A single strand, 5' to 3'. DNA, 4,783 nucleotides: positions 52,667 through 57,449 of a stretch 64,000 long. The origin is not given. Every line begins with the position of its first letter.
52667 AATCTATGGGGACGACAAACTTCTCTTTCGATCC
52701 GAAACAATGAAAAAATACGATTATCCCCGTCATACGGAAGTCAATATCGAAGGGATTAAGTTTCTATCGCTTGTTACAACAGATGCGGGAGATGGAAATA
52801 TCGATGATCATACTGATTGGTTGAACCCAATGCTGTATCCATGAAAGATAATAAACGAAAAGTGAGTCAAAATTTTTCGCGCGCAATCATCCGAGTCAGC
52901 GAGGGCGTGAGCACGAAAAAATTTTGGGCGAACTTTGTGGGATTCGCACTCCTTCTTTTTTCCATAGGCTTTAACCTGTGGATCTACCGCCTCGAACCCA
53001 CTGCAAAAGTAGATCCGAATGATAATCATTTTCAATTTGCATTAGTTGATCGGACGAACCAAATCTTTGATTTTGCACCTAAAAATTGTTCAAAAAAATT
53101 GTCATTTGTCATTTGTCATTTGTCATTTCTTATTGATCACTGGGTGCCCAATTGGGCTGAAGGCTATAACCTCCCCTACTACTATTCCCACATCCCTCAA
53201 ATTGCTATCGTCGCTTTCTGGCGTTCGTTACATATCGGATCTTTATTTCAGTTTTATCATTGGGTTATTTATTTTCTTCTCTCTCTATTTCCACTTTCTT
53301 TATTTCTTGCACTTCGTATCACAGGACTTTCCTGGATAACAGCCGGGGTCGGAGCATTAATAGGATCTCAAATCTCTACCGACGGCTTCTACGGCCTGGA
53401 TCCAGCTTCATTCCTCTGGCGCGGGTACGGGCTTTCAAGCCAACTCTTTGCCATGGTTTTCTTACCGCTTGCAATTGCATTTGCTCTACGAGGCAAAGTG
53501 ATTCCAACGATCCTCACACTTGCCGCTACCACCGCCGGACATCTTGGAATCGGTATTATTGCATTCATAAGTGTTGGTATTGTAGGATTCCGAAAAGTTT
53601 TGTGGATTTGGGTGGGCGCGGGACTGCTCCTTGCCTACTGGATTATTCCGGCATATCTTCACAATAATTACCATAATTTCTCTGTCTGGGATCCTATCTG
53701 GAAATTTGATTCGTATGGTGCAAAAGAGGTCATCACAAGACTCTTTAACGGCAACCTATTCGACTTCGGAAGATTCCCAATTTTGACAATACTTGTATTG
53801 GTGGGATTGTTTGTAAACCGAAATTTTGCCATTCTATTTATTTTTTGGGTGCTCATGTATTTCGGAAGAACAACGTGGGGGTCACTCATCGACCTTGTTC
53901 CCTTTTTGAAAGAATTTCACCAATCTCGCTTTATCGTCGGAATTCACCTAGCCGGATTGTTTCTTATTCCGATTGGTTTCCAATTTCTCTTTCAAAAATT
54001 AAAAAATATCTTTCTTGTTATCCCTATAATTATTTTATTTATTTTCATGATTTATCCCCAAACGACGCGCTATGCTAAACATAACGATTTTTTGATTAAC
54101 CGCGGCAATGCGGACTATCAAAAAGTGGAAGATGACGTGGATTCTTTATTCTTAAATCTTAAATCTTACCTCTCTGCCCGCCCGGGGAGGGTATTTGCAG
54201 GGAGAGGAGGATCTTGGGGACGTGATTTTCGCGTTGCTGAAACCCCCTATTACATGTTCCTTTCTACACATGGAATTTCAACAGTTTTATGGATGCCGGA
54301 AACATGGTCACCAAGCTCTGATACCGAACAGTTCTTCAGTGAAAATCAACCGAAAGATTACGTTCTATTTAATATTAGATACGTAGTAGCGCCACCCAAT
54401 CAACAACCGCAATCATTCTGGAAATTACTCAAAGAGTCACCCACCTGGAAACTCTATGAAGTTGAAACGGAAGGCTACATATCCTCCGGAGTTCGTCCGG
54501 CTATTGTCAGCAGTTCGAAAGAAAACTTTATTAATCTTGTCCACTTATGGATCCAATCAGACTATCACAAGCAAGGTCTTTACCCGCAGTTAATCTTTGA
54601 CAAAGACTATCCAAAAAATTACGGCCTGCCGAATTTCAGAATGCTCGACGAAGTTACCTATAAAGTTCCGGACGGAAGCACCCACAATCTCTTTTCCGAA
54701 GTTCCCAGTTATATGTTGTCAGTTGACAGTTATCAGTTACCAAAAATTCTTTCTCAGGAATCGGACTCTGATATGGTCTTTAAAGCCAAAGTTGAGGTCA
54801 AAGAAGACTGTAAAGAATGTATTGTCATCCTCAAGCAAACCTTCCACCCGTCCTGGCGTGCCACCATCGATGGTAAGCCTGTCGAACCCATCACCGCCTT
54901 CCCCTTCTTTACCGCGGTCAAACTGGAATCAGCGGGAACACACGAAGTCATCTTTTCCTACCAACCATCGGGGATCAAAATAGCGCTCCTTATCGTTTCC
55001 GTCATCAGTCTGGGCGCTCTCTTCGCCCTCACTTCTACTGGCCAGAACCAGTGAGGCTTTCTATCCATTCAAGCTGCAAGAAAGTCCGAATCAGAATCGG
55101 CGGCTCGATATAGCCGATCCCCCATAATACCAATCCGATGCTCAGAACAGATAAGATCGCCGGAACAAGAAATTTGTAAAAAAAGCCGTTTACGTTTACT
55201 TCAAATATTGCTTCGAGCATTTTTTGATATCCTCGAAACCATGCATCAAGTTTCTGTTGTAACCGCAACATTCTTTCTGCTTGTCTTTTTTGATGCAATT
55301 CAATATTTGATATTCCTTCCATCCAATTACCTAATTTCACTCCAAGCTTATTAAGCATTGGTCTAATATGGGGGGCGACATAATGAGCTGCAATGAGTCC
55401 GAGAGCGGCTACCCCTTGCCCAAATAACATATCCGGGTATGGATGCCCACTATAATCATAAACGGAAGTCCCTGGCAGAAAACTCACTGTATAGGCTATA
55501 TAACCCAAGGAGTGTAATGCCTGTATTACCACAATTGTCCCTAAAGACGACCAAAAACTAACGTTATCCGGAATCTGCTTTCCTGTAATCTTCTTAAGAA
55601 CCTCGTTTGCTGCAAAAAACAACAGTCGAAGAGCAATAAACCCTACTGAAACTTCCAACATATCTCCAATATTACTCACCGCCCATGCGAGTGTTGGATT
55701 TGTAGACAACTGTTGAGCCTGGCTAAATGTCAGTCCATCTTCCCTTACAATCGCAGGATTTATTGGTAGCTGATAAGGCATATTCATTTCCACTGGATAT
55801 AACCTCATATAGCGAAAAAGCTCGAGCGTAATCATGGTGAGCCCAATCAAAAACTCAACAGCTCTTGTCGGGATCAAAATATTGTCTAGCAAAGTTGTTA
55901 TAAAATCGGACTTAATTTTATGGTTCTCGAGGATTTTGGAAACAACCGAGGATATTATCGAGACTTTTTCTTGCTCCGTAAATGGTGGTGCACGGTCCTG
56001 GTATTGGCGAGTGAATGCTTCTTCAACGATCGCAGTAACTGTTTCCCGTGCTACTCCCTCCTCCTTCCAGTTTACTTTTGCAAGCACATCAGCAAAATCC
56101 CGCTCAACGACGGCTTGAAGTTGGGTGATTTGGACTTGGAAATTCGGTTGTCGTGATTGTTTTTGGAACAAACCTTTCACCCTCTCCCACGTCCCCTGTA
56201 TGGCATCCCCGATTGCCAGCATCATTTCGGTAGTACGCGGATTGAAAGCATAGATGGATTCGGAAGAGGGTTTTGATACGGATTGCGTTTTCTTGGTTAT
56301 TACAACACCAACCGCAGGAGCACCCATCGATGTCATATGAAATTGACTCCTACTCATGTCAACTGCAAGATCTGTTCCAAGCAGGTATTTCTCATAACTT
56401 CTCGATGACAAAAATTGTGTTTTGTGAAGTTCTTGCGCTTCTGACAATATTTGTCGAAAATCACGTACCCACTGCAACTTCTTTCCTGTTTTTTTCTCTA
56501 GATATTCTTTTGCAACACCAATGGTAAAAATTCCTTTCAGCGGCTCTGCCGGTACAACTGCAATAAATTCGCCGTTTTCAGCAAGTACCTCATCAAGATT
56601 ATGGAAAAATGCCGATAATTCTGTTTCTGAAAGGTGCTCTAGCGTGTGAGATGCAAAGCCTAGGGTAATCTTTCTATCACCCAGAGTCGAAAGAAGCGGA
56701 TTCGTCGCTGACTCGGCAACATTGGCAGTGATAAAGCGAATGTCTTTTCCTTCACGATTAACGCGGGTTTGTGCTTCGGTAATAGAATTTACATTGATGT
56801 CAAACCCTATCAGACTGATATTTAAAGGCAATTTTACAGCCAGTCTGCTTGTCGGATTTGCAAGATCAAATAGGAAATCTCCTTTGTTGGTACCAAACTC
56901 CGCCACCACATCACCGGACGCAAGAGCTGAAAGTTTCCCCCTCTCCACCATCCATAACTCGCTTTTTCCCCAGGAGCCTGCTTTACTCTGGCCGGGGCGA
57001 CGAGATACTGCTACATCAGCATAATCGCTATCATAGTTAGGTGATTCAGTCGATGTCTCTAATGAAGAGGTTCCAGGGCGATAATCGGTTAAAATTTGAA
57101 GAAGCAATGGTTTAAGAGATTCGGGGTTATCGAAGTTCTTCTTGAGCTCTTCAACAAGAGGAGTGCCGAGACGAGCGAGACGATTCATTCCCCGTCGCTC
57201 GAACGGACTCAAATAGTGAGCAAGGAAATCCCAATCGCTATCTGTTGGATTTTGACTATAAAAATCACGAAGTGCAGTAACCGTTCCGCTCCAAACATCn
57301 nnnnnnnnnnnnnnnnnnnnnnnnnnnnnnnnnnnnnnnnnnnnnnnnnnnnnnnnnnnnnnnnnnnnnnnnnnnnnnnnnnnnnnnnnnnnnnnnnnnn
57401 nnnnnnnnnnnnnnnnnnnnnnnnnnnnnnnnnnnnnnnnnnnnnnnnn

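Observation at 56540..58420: Canonical GGDEF domain followed by a degenerate GGDEF-like copy and a methyltransferase-like domain inside the giant envelope protein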

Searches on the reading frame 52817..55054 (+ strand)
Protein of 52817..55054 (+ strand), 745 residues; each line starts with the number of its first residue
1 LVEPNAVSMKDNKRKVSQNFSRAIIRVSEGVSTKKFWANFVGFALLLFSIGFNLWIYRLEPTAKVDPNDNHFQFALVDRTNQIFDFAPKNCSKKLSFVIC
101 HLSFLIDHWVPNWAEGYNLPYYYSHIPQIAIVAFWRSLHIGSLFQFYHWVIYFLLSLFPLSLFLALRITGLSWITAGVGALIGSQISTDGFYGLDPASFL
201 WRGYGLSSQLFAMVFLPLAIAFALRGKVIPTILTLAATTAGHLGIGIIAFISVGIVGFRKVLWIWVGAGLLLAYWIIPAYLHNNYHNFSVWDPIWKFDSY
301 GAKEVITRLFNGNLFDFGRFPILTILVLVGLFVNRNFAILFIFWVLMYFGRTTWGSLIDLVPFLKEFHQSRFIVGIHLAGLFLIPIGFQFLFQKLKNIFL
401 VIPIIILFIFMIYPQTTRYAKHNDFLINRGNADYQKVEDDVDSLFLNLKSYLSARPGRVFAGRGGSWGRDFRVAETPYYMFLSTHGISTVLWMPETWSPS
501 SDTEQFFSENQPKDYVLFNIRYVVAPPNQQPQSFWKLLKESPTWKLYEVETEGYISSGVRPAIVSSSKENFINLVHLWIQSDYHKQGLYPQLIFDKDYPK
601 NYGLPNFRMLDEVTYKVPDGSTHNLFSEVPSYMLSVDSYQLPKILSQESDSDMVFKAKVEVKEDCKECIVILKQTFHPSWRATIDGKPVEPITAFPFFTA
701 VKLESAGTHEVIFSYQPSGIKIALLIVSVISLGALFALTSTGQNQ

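Call 14: search_protein_families(library=pfam, proteins=[window:52817-55054:+], max_evalue=0.01)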
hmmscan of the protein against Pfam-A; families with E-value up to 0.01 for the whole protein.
window:52817-55054:+ (745 aa): 0 families

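Call 92: find_encoding_contigs(protein=window:52841-55054:+, flank=10000, max_places=3)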
Protein window:52841-55054:+ (737 aa): 4 contigs read that carry it; 1 place shown.
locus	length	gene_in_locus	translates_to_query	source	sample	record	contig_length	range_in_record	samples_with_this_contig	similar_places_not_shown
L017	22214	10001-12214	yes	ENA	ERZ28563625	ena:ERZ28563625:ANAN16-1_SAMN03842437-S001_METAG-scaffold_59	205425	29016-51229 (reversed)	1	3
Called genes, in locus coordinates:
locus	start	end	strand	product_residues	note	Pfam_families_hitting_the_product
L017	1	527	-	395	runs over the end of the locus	-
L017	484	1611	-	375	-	-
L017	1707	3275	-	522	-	-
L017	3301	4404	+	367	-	-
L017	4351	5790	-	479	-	-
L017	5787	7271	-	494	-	-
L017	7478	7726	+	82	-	PF21748:UPF0150, PF15919:HicB_lk_antitox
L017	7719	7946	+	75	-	PF07927:HicA_toxin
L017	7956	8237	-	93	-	-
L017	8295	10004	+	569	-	PF08305:NPCBM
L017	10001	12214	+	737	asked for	-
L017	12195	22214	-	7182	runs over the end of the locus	PF13354:Beta-lactamase2, PF00990:GGDEF (faint)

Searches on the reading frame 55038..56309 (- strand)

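Call 13: search_protein_families(library=pfam, proteins=[window:55038-56309:-], max_evalue=10)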
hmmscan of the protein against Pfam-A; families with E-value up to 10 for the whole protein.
window:55038-56309:- (424 aa): 1 family
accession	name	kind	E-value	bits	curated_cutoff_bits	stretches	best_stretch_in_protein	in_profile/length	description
PF23024.1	AMP-dom_DIP2-like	-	0.19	12.2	27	1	113-142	51-80/110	Disco-interacting protein 2-like, AMP domain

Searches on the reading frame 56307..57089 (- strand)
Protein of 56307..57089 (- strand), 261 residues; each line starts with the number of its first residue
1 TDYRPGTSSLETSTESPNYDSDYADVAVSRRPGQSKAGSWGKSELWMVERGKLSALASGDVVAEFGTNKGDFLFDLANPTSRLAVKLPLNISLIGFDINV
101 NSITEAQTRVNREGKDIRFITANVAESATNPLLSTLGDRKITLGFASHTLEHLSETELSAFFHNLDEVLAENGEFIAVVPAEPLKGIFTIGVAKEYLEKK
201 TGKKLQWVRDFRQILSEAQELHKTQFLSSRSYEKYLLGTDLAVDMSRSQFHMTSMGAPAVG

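Call 56: search_solved_structures(query=window:56307-57086:-, max_evalue=1, show_alignments=2)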
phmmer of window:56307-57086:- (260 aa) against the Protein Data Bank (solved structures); distinct sequences matched with E-value up to 1: 0.

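Call 65: find_homologous_proteins(query=window:56307-57026:-, max_evalue=0.001)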
Query window:56307-57026:- (240 aa): 1 proteins with E <= 0.001 among 1227 candidates.
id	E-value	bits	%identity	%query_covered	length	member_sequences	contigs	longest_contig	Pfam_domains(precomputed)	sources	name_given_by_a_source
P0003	2.9e-40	156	50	70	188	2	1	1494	PF13489.13,PF13649.13,PF08242.19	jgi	-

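Call 68: search_protein_families(library=padloc, proteins=[window:56307-57089:-], max_evalue=0.1)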
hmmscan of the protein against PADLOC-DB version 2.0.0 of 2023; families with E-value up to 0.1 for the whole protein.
window:56307-57089:- (261 aa): 2 families
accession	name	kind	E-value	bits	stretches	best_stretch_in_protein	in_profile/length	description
PDLC03226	MTase_II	-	0.00044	17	1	81-123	62-107/579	Type II methyltransferase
PDLC04134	mad2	-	0.00073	16.5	1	86-228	312-426/492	mads_2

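Call 72: predict_structure(alignment_id=A4)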
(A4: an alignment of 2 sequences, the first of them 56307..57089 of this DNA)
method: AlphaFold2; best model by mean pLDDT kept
length: 261 residues; sequences in the alignment: 2
mean_pLDDT: 43.2   pTM: 0.33
mean pLDDT of the five models: 43.2, 38.5, 36.4, 35.9, 31.7
residues with pLDDT >= 90: 0; 70-90: 0; 50-70: 101; < 50: 160
segments of 3 or more residues with pLDDT < 50: 1-59, 79-90, 121-128, 144-148, 170-188, 206-212, 221-261
pLDDT, mean of each block of 10 residues (from residue 1): 29 26 24 26 29 44 51 52 42 52 58 59 49 54 50 53 55 46 45 54 48 49 40 33 28 29 28
secondary structure, 60 per line:
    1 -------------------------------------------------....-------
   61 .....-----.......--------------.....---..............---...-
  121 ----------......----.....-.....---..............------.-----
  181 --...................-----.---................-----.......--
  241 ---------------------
elements in order: H50-53 E61-65 H71-77 E92-96 H100-113 E117-119 H131-136 E141-145 H147-151 H155-168 H183-201 H211-226 H232-238

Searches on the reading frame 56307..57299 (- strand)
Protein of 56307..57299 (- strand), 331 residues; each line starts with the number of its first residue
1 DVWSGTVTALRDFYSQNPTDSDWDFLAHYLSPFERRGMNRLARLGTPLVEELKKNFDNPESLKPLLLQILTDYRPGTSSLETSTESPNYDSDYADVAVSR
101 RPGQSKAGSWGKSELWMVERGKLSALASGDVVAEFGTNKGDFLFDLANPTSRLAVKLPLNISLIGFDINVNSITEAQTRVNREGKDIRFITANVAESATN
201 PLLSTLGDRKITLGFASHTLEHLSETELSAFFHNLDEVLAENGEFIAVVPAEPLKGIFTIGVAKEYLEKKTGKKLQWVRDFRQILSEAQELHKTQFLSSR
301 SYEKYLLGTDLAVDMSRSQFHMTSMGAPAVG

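Call 13: search_protein_families(library=pfam, proteins=[window:56307-57299:-], max_evalue=10)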
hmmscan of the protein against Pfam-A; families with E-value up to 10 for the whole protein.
window:56307-57299:- (331 aa): 6 families
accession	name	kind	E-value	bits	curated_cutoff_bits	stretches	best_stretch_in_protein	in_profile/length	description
PF13649.12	Methyltransf_25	-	2.4e-06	28.6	27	1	151-243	13-97/97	Methyltransferase domain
PF08242.18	Methyltransf_12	-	1.4e-05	26.1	30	1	134-244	2-97/98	Methyltransferase domain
PF08241.18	Methyltransf_11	-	2.4e-05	25.3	21.2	1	160-246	18-94/95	Methyltransferase domain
PF13847.12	Methyltransf_31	-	2.8e-05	24.3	27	1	128-251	3-113/145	Methyltransferase domain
PF13489.12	Methyltransf_23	-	0.00036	20.7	27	1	126-313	20-161/164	Methyltransferase domain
PF01209.24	Ubie_methyltran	-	0.067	13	20.1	1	111-196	30-109/233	ubiE/COQ5 methyltransferase family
